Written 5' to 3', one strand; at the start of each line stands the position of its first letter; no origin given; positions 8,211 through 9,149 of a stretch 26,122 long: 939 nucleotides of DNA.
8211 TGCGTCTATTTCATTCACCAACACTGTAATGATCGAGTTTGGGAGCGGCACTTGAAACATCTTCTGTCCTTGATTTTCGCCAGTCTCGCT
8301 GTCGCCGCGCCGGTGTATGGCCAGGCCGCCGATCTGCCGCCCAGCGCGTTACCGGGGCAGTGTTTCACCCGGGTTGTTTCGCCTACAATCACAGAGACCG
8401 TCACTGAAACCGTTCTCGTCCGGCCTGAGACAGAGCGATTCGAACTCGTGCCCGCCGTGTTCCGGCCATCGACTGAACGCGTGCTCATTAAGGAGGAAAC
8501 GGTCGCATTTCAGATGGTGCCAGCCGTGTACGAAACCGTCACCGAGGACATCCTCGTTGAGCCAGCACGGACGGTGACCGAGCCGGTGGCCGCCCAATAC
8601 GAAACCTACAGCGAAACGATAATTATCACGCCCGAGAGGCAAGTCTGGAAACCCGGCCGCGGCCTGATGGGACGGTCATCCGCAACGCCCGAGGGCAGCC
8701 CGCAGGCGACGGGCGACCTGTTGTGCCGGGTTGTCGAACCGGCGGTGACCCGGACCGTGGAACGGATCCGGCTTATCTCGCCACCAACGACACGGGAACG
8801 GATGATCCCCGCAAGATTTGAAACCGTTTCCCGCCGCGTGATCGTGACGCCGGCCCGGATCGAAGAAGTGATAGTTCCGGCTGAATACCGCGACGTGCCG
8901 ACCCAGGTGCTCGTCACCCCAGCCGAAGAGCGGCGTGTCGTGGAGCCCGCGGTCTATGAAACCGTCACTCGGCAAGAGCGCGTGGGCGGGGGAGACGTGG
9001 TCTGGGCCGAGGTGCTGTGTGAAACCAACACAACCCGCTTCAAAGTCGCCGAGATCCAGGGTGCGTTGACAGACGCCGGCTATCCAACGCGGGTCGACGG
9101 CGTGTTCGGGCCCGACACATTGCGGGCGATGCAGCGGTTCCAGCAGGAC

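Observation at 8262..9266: Unrecognised secreted tandem-repeat protein ending in a peptidoglycan-binding domain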

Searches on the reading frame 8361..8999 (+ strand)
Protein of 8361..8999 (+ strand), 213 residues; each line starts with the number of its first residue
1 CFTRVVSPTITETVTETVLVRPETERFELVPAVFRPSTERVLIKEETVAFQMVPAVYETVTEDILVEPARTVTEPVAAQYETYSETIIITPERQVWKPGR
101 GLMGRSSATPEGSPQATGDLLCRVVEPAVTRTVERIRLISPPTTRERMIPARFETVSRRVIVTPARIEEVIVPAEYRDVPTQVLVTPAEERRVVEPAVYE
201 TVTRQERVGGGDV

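Call 26: search_protein_representatives(protein=window:8361-8999:+)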
Query: 213 residues. Proteins with E-value up to 0.001 (for the whole library): 1332; up to 1e-10: 692; up to 1e-30: 46. The best 150 are listed.
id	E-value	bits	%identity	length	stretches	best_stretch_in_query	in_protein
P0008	2.7e-56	207.0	53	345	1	1-212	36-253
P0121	5.8e-51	189.6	40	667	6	148-211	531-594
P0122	9.4e-46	172.6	40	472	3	6-187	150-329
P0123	3.1e-45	170.9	38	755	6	5-189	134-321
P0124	7.9e-45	169.6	38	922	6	149-206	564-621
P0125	8.7e-43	162.9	39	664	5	10-205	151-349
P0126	1.1e-41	159.3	37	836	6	3-205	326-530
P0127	3.0e-41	157.9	43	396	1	1-208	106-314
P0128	8.6e-40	153.1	40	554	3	6-190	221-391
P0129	1.5e-39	152.4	40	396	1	1-213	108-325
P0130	1.0e-38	149.6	43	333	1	1-212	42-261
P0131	1.5e-36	142.5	39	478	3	13-205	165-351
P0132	2.0e-36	142.1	39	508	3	34-185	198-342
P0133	5.2e-36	140.8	46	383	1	1-212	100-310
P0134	9.1e-36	140.0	42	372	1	1-212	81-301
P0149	1.7e-32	129.3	34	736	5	1-205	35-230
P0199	3.2e-28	115.4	40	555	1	1-206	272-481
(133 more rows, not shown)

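Call 27: search_protein_families(library=pfam, proteins=[P0121, P0122, P0123, P0124, P0126, P0127, P0128, P0133, P0149, P0199], max_evalue=0.01)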
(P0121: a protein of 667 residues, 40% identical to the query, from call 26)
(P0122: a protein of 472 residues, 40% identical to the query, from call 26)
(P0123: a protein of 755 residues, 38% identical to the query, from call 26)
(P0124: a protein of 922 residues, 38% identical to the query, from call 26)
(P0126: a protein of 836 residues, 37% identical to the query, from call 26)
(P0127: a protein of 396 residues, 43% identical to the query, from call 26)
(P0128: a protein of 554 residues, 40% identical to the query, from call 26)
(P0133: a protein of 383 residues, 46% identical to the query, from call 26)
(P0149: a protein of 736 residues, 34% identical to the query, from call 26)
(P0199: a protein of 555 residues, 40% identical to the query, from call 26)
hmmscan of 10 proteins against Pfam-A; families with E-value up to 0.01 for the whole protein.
P0121 (667 aa): 2 families
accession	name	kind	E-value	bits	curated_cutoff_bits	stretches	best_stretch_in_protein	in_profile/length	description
PF01471.23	PG_binding_1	-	1.1e-10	41.9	23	1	610-661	3-55/57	Putative peptidoglycan binding domain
PF04501.17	Baculo_VP39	-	0.00047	20.2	25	0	380-432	75-130/244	Baculovirus major capsid protein VP39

P0122 (472 aa): 2 families
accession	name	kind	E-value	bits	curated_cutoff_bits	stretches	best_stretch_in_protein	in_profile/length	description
PF01471.23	PG_binding_1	-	4.2e-07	30.5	23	1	417-470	5-57/57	Putative peptidoglycan binding domain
PF16244.11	DUF4901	-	7.9e-05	23.2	27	1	216-267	10-64/148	YcdB, YcdC repeated domain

P0123 (755 aa): 3 families
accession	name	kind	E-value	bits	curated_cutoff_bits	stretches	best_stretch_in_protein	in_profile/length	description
PF01471.23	PG_binding_1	-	1e-10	42.1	23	1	453-505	4-57/57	Putative peptidoglycan binding domain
PF00188.32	CAP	-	1.3e-05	26.5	21.1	1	642-736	12-101/117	Cysteine-rich secretory protein family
PF08823.16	PG_binding_2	-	0.00025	21.7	21.1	1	452-492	16-56/74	Putative peptidoglycan binding domain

P0124 (922 aa): 1 family
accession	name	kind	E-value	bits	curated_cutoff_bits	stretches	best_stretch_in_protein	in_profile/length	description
PF01471.23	PG_binding_1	-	1.4e-10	41.7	23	1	861-907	3-48/57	Putative peptidoglycan binding domain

P0126 (836 aa): 1 family
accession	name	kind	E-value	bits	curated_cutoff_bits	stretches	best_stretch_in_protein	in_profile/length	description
PF01471.23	PG_binding_1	-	3e-12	47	23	1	775-830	4-56/57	Putative peptidoglycan binding domain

P0127 (396 aa): 3 families
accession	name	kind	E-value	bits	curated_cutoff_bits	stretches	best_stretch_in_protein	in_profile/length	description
PF01471.23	PG_binding_1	-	3.6e-11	43.5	23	1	334-386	4-57/57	Putative peptidoglycan binding domain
PF08823.16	PG_binding_2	-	0.0076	16.9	21.1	0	334-369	17-52/74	Putative peptidoglycan binding domain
PF04977.20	DivIC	-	0.0092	16.2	28.9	0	48-79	26-57/80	Septum formation initiator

P0128 (554 aa): 2 families
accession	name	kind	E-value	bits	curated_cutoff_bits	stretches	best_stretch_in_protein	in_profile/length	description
PF01471.23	PG_binding_1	-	2e-11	44.3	23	1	494-549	2-57/57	Putative peptidoglycan binding domain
PF08823.16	PG_binding_2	-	0.0013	19.4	21.1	1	490-531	11-52/74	Putative peptidoglycan binding domain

P0133 (383 aa): 4 families
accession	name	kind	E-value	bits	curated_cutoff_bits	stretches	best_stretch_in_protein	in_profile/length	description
PF09374.15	PG_binding_3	-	4.3e-05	24.1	24.6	1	327-356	3-32/76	Predicted Peptidoglycan domain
PF01471.23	PG_binding_1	-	0.00034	21.2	23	1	324-358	2-37/57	Putative peptidoglycan binding domain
PF16326.10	ABC_tran_CTD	-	0.0066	17.1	32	0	47-79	8-40/69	ABC transporter C-terminal domain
PF23991.1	DUF7310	-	0.0088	16.9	40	1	37-71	20-54/83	Coiled-coil region of unknown function (DUF7310)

P0149 (736 aa): 2 families
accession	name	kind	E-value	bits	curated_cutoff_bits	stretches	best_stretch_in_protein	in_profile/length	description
PF00691.25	OmpA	-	1.2e-18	67.7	27.2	1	469-563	2-98/98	OmpA family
PF01471.23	PG_binding_1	-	7.7e-11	42.4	23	1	682-732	6-57/57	Putative peptidoglycan binding domain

P0199 (555 aa): 1 family
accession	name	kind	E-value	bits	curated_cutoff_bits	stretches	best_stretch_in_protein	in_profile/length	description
PF01471.23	PG_binding_1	-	4.8e-09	36.7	23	1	503-541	4-42/57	Putative peptidoglycan binding domain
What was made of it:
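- On OmpA-like / Pal wall-binding proteins (PF00691): It is present only in relatives such as P0149 (call 27).
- Closest known: Outer-membrane-to-peptidoglycan tethers: Lpp. Same: One relative even carries an OmpA domain (call 27).
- All ten diverse members scanned carry PG_binding_1, and one also has OmpA (call 27).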

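Call 37: find_homologous_proteins(query=A2, max_evalue=1e-10)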
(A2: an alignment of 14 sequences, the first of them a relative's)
Query A2 (14 sequences) (396 aa, profile of the alignment): 348 proteins with E <= 1e-10 among 8000 candidates; the best 120 are listed.
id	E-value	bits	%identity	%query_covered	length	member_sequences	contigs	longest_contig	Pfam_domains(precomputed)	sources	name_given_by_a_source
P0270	8.2e-168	577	29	64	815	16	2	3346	PF01471.24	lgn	-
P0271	3.5e-164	565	32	69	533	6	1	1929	PF01471.24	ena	-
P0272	1.4e-155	536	30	64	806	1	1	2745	PF01471.24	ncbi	-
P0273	2.6e-154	532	34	64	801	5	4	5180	PF01471.24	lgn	-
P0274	3.8e-152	525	34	64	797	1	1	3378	PF01471.24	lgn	-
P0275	2.4e-150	519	34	64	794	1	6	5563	PF01471.24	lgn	-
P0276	2.5e-146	506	34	73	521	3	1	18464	PF01471.24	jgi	-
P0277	2.5e-142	493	32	81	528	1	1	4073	PF01471.24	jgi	-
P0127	1.1e-137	477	100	100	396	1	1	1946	PF01471.24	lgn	-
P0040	9.6e-137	474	47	77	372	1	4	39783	PF01471.24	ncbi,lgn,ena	-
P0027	2.4e-135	470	48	74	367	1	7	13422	PF01471.24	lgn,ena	-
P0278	3.6e-135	469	38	97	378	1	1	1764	PF01471.24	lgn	-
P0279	4.9e-135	469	32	80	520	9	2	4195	PF01471.24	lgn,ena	-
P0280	1.4e-132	461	34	95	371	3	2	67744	PF01471.24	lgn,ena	-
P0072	1.7e-132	460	50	77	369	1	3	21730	PF01471.24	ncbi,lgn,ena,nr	ncbi:MAG: peptidoglycan-binding protein [Ponticaulis sp.]|nr:peptidoglycan-binding protein [Ponticau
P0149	1.2e-121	425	32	57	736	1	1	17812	PF00691.26,PF01471.24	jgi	-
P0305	3.4e-120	420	30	54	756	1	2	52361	PF00691.26,PF01471.24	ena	-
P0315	1.4e-117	411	30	58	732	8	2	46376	PF00691.26,PF01471.24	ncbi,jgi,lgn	-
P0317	2.3e-117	410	29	52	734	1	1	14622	PF00691.26,PF01471.24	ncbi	-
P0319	8.4e-117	409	28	72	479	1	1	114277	PF01471.24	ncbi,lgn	-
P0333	4.6e-114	400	29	55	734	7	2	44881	PF00691.26,PF01471.24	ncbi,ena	-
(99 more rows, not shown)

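Call 66: predict_structure(alignment_id=A2)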
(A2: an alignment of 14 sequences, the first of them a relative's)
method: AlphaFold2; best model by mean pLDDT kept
length: 396 residues; sequences in the alignment: 14
mean_pLDDT: 64.8   pTM: 0.42
mean pLDDT of the five models: 64.8, 63.7, 62.4, 62.4, 60.4
residues with pLDDT >= 90: 43; 70-90: 142; 50-70: 70; < 50: 141
segments of 3 or more residues with pLDDT < 50: 1-44, 75-94, 143-155, 161-169, 210-223, 261-263, 272-279, 281-289, 292-294, 393-396
pLDDT, mean of each block of 10 residues (from residue 1): 37 35 37 39 56 84 78 50 39 63 85 81 63 51 47 50 48 60 80 86 67 37 67 86 79 55 49 49 48 52 67 81 85 92 95 90 93 87 90 49
secondary structure, 60 per line:
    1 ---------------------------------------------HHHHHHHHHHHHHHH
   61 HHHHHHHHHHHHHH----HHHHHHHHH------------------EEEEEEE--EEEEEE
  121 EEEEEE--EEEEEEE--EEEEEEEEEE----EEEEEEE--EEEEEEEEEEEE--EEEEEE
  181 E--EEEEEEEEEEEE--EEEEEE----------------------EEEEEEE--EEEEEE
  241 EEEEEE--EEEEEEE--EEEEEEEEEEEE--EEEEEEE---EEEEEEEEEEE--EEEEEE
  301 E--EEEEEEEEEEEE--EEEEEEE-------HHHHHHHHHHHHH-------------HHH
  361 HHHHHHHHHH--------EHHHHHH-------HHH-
elements in order: H46-74 H79-87 E106-112 E115-126 E129-135 E138-147 E152-158 E161-172 E175-181 E184-195 E198-203 E226-232 E235-246 E249-255 E258-269 E272-278 E282-292 E295-301 E304-315 E318-324 H332-344 H358-370 H380-385
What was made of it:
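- The same pattern appears in the lipoprotein member P0127, behind a 29-residue helix (call 66).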

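Call 69: list_cluster_members(proteins=[P0121, P0124, P0315, P0122, P0133, P0276, P0319, P0280, P0123, P0128])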
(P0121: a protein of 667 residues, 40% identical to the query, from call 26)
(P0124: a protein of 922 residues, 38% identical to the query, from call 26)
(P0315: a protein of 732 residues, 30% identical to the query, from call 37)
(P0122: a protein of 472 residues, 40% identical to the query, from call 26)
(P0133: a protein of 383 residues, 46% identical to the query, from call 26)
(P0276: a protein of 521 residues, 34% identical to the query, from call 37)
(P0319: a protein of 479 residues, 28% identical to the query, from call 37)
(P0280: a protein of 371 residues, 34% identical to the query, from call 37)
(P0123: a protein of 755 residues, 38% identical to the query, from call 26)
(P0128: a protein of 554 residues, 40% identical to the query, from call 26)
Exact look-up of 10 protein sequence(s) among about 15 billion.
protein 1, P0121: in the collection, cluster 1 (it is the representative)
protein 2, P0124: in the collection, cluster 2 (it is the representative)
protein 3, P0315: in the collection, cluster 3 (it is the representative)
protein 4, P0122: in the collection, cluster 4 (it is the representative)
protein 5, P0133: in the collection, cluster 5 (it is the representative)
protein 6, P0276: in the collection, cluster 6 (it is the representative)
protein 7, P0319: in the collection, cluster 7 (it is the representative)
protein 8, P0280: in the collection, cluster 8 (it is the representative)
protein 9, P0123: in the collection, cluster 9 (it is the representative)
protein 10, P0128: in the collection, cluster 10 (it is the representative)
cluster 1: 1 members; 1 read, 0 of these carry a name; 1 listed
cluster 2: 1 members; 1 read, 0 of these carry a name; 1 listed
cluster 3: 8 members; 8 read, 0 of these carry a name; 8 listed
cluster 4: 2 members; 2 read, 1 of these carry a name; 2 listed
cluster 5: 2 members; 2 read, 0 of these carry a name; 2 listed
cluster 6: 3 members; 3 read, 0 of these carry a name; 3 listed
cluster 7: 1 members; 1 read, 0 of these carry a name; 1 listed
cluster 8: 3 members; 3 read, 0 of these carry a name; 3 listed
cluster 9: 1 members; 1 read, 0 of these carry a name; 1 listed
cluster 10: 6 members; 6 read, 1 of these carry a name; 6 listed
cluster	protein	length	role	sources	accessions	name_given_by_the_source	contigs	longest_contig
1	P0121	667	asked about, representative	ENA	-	-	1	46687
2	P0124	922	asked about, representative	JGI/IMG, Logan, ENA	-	-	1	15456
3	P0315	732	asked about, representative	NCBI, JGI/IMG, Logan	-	-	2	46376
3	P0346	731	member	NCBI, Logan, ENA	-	-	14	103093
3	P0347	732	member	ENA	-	-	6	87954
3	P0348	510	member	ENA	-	-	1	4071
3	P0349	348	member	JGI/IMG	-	-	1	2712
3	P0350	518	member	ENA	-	-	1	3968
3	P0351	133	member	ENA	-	-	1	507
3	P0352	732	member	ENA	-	-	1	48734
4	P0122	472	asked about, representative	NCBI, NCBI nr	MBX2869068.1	MAG: peptidoglycan-binding protein [Acidiferrobacterales bacterium] | peptidoglycan-binding protein [Acidiferrobacterales bacterium]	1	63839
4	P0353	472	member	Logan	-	-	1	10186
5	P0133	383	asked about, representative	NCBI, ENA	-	-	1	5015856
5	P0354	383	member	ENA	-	-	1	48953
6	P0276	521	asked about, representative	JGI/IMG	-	-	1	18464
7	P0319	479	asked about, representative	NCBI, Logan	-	-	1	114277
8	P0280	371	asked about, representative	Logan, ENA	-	-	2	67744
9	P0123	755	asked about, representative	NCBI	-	-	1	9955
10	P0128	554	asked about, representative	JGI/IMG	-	-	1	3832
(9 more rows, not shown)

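Call 70: find_encoding_contigs(protein=P0133, flank=5000, max_places=1)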
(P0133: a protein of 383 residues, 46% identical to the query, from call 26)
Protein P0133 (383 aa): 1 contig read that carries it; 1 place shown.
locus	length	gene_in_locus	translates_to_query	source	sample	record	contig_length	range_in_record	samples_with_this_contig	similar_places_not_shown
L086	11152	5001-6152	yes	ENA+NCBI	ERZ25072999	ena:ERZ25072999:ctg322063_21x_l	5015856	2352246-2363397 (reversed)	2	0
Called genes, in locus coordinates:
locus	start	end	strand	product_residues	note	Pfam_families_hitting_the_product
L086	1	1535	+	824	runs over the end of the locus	PF13116:YhdP (faint), PF05170:AsmA (weak)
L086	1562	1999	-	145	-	PF11948:DUF3465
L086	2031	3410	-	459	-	PF05872:HerA_C, PF13401:AAA_22 (faint)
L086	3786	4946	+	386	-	PF05552:MS_channel_1st_1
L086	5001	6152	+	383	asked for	-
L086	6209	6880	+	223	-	PF00072:Response_reg, PF00486:Trans_reg_C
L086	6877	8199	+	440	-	PF04773:FecR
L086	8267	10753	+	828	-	PF05226:CHASE2, PF02518:HATPase_c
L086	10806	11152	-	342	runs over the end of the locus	PF04338:DUF481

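Call 71: find_encoding_contigs(protein=P0122, flank=5000, max_places=1)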
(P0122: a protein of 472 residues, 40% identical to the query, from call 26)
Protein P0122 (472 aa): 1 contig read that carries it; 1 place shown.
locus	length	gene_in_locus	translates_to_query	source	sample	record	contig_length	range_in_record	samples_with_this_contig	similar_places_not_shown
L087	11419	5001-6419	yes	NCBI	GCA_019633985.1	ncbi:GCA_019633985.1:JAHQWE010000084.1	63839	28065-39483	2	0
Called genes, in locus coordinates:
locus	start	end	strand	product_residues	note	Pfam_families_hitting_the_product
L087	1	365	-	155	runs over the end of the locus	-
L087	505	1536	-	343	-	-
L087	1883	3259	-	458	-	-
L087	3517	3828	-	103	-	-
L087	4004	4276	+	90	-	-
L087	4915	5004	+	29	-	-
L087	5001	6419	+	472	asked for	PF01471:PG_binding_1 (weak)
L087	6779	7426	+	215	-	-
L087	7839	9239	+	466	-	PF19077:Big_13 (faint), PF17957:Big_7, PF13385:Laminin_G_3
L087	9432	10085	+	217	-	PF00392:GntR, PF07729:FCD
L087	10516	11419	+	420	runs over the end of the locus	-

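Call 72: find_encoding_contigs(protein=P0319, flank=5000, max_places=1)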
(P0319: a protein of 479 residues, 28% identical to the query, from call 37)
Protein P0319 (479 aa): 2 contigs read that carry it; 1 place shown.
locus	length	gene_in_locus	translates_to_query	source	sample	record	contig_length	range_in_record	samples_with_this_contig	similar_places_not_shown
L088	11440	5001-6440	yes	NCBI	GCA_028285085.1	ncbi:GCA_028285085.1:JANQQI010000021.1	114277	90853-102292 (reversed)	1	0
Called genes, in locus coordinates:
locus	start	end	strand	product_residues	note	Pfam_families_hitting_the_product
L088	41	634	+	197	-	-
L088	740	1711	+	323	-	PF15902:Sortilin-Vps10 (faint), PF14870:PSII_BNR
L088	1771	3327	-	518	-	PF00072:Response_reg, PF08665:PglZ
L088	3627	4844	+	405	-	PF19276:HD_assoc_2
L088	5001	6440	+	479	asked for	PF01471:PG_binding_1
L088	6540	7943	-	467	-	-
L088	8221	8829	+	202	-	PF00440:TetR_N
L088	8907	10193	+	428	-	PF02321:OEP (faint)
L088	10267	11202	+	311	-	-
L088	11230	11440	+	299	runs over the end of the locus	PF00005:ABC_tran, PF13304:AAA_21 (weak)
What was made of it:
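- Tried and rejected: Conserved functional neighbours in distant members: none found (calls 70-72).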

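Call 76: search_dna_similar(query=window:8361-8999:+, collection=plasmids, mode=protein, max_evalue=0.001, max_rows=25)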
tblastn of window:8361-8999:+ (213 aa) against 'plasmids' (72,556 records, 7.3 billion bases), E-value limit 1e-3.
Records with a match: 1; places in all: 1; records where one place covers at least 80% of the query: 0.
Best place of each record, by identity: <60% 1.
By first word of the organism name: Methylobacterium 1.
By predicted mobility (MOB-suite, as given by PLSDB): non-mobilizable 1.
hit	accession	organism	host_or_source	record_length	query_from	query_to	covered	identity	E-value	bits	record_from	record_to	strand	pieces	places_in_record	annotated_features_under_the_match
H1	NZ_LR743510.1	Methylobacterium bullatum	-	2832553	54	186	62%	30.8%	3e-5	51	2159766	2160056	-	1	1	none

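Call 77: get_annotated_region(hit=H1, flank=2500)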
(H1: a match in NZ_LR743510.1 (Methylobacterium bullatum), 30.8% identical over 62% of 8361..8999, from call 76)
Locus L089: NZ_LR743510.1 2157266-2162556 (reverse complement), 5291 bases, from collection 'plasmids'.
description: Methylobacterium bullatum isolate mbul2 plasmid 1
organism: Methylobacterium bullatum (NCBI taxid 570505)
taxonomy: Bacteria; Pseudomonadota; Alphaproteobacteria; Hyphomicrobiales; Methylobacteriaceae; Methylobacterium; Methylobacterium bullatum
host: -; source: -; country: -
typing (MOB-suite, as given by PLSDB): non-mobilizable
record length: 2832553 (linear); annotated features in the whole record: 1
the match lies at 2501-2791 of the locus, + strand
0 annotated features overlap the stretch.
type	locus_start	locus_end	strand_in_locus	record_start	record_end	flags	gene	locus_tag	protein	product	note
